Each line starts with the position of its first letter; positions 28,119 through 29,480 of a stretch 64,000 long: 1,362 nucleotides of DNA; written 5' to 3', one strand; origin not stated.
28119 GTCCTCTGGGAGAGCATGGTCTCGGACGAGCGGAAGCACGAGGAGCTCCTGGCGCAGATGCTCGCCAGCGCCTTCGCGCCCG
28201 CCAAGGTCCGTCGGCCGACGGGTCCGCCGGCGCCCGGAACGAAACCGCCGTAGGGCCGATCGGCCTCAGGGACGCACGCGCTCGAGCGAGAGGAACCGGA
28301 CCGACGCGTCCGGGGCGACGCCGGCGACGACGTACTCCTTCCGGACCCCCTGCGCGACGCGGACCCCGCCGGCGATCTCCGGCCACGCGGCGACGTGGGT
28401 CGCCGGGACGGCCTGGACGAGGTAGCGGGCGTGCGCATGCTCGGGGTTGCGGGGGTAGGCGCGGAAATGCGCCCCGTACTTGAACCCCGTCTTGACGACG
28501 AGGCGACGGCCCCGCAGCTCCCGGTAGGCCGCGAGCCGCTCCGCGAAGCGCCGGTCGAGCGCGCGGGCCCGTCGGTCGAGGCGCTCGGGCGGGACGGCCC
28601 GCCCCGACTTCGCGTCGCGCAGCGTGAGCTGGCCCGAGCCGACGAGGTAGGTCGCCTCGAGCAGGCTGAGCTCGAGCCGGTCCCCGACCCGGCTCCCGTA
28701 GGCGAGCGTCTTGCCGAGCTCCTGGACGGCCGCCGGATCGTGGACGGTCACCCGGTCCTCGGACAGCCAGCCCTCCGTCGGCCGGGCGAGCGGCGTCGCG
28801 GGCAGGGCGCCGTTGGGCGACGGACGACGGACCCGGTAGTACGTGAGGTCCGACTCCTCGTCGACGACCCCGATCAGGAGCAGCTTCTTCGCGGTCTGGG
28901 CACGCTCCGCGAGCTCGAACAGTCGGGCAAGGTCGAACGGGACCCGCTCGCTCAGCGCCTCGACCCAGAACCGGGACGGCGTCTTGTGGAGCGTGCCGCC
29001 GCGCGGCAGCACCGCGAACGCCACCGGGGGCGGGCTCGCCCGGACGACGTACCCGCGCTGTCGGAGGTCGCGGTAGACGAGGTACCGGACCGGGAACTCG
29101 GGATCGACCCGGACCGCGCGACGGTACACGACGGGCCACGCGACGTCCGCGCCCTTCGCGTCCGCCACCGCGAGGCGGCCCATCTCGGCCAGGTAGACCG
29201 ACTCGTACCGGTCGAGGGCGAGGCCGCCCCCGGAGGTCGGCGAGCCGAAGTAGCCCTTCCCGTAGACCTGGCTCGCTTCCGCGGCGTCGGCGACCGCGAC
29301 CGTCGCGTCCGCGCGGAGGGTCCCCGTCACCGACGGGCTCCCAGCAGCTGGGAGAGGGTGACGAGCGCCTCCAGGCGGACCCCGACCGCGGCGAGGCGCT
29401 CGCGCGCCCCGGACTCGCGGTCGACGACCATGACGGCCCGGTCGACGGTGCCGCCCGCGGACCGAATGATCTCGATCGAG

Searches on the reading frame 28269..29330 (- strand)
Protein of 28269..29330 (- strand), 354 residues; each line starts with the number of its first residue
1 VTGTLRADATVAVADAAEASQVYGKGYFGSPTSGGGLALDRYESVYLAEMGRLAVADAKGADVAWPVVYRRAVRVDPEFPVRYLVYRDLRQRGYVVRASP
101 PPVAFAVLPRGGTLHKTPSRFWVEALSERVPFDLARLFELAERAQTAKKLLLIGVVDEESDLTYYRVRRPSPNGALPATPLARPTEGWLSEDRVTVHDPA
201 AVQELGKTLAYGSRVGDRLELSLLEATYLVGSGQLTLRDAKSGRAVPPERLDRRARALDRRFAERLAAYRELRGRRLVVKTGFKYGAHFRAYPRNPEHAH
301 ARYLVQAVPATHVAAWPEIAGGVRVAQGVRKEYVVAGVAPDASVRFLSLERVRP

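Call 27: search_protein_families(library=pfam, proteins=[window:28269-29330:-], max_evalue=0.01)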
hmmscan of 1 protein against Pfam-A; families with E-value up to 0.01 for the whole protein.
window:28269-29330:- (354 aa): 3 families
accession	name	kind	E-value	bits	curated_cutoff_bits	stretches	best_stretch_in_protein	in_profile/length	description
PF01974.23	tRNA_int_endo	-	2e-36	124.4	27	2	262-345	1-84/85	tRNA intron endonuclease, catalytic C-terminal domain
PF02778.19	tRNA_int_endo_N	-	2.9e-22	78.4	21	2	186-250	2-65/67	tRNA intron endonuclease, N-terminal domain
PF12928.12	tRNA_int_end_N2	-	2.7e-06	27.8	24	0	28-55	40-67/69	tRNA-splicing endonuclease subunit sen54 N-term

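Call 28: search_solved_structures(query=window:28269-29330:-, max_evalue=0.01, show_alignments=3)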
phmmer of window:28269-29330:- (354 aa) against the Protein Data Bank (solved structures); distinct sequences matched with E-value up to 0.01: 23.
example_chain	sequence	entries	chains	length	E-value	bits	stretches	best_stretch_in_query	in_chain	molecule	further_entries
5x89_A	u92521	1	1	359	4e-30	108.3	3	10-168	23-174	EndA-like protein,tRNA-splicing endonuclease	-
1r0v_A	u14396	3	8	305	2.4e-27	99.2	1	78-336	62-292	tRNA-intron endonuclease | Putative tRNA-intron endonuclease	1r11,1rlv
2gjw_A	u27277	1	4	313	2.6e-27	99.1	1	78-336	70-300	tRNA-splicing endonuclease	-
1a79_A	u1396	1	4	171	2.9e-23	85.8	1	187-354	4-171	TRNA ENDONUCLEASE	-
3p1y_A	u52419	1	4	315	1.9e-22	83.1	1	78-336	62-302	tRNA-splicing endonuclease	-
2cv8_A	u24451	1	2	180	6.2e-21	78.1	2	214-346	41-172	tRNA-splicing endonuclease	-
4fz2_A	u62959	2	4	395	4.4e-17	65.4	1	216-336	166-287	tRNA intron endonuclease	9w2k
2ohe_A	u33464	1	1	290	7.8e-17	64.6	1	268-353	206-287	tRNA-splicing endonuclease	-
2ohc_A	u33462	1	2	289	8.5e-17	64.5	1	268-353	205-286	tRNA-splicing endonuclease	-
3p1z_B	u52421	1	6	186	1.9e-16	63.4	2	3-98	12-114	tRNA-splicing endonuclease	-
3ajv_B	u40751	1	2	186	4.1e-15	59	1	3-98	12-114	tRNA-splicing endonuclease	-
2zyz_B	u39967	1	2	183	7.6e-12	48.2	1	216-339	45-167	tRNA-splicing endonuclease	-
3iey_A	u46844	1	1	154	1.6e-10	43.9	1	211-348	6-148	tRNA-splicing endonuclease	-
6z9u_A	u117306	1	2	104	2.3e-06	30.2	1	265-350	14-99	tRNA-splicing endonuclease subunit Sen34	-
8iss_C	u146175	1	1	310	1.5e-05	27.5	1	265-350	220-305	tRNA-splicing endonuclease subunit Sen34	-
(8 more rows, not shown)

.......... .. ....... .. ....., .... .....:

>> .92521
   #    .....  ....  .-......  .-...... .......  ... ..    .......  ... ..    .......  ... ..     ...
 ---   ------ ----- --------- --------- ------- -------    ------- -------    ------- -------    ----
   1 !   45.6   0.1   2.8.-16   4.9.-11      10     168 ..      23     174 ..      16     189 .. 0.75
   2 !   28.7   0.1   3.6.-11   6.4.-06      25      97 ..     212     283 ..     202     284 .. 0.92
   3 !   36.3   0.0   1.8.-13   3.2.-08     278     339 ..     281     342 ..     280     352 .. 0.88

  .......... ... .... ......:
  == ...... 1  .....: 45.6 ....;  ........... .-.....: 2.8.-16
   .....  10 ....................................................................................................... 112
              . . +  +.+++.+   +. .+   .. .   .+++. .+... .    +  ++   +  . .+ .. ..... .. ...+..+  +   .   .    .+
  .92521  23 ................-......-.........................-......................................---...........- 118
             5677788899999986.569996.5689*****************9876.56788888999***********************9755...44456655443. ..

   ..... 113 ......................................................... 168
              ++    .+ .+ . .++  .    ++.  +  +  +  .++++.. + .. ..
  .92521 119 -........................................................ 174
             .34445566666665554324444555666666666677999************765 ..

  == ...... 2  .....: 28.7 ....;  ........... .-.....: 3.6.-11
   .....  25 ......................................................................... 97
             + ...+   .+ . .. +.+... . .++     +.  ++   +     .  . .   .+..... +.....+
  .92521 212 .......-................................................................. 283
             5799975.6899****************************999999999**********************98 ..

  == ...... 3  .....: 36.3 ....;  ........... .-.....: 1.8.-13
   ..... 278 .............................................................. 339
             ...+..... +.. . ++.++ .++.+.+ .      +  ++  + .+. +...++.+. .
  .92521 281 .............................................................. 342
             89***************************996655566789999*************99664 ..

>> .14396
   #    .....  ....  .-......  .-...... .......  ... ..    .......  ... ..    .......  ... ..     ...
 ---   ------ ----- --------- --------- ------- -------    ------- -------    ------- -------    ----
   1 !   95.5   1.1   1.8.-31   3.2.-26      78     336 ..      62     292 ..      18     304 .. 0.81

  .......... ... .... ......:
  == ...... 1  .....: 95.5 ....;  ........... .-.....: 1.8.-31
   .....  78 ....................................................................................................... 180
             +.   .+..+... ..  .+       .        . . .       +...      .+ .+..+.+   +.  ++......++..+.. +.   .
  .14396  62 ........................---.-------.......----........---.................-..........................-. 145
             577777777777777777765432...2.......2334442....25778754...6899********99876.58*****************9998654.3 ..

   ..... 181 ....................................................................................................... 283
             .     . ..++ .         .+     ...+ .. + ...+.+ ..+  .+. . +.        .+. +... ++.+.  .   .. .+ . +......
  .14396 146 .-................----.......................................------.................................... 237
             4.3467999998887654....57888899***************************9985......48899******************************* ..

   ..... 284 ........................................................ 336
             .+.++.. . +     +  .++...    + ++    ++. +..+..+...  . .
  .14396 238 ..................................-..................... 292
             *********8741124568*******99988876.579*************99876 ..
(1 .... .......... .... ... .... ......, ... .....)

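Call 32: find_related_loci(query=window:28269-29330:-, collection=genome_contigs, flank=10000)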
Query window:28269-29330:- (354 aa) in genome_contigs; peptide patterns used: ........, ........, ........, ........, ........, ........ (x = any residue, [..] = any of these).
534 stretches matched a pattern; 214 encode a relative of the query (tblastn E <= 1e-3); the best 80 are kept; 80 distinct loci.
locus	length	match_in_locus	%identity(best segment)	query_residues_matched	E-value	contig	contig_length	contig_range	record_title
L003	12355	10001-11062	82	1-354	0e+0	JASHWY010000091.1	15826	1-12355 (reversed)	MAG: Thermoplasmata archaeon isolate JOPF243 JOPF_A10C_contig_131909, whole genome shotgun sequence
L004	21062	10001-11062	83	1-354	0e+0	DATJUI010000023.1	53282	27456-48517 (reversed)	MAG TPA_asm: Thermoplasmata archaeon isolate SMAG_U15042 k141_3061853, whole genome shotgun sequence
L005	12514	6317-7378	82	1-354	0e+0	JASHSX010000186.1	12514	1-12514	MAG: Thermoplasmata archaeon isolate JOPF138 JOPF_A14C_contig_188290, whole genome shotgun sequence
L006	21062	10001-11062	78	1-354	0e+0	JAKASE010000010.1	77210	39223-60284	MAG: Thermoplasmata archaeon isolate YP1.bin27 NODE_333_length_77210_cov_15.825954, whole genome shotgun sequence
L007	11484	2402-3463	78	1-354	0e+0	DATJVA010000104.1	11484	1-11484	MAG TPA_asm: Thermoplasmata archaeon isolate SMAG_U15060 k141_1922062, whole genome shotgun sequence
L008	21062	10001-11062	79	1-354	1e-180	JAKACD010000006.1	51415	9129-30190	MAG: Thermoplasmata archaeon isolate WH2.bin83 NODE_940_length_51415_cov_4.911987, whole genome shotgun sequence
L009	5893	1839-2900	78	1-354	0e+0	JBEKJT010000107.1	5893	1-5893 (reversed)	MAG: Thermoplasmata archaeon isolate SPRUCE 32 SPRUCE_32_107, whole genome shotgun sequence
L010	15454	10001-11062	79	1-354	6e-180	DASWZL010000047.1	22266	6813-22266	MAG TPA_asm: Thermoplasmata archaeon isolate SMAG_U3737 k141_69646, whole genome shotgun sequence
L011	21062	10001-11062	78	1-354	2e-179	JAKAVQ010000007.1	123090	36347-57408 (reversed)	MAG: Thermoplasmata archaeon isolate YP4.bin112 NODE_194_length_123090_cov_4.377455, whole genome shotgun sequence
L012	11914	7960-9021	79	1-354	2e-179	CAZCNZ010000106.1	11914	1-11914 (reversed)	MAG TPA_asm: uncultured Thermoplasmatales archaeon isolate SRP140028_co1_523 genome assembly, contig: k141_6808271, whol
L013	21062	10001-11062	78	1-354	1e-178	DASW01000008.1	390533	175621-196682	MAG TPA_asm: Thermoplasmata archaeon UBA61 UBA61_contig_9680, whole genome shotgun sequence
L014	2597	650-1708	80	1-354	0e+0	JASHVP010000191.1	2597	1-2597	MAG: Thermoplasmata archaeon isolate JOPF208 JOPF_A07C_contig_300228, whole genome shotgun sequence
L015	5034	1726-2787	77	1-354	0e+0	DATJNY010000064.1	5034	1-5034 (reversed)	MAG TPA_asm: Thermoplasmata archaeon isolate SMAG_U14873 k141_5009033, whole genome shotgun sequence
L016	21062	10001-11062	78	1-354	1e-177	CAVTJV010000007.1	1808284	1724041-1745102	MAG: uncultured Thermoplasmata archaeon isolate MFD05580.bin.2.18 genome assembly, contig: contig_5847, whole genome sho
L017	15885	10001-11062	80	1-354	2e-177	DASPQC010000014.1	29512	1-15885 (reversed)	MAG TPA_asm: Thermoplasmata archaeon isolate SMAG_U12189 k141_17636, whole genome shotgun sequence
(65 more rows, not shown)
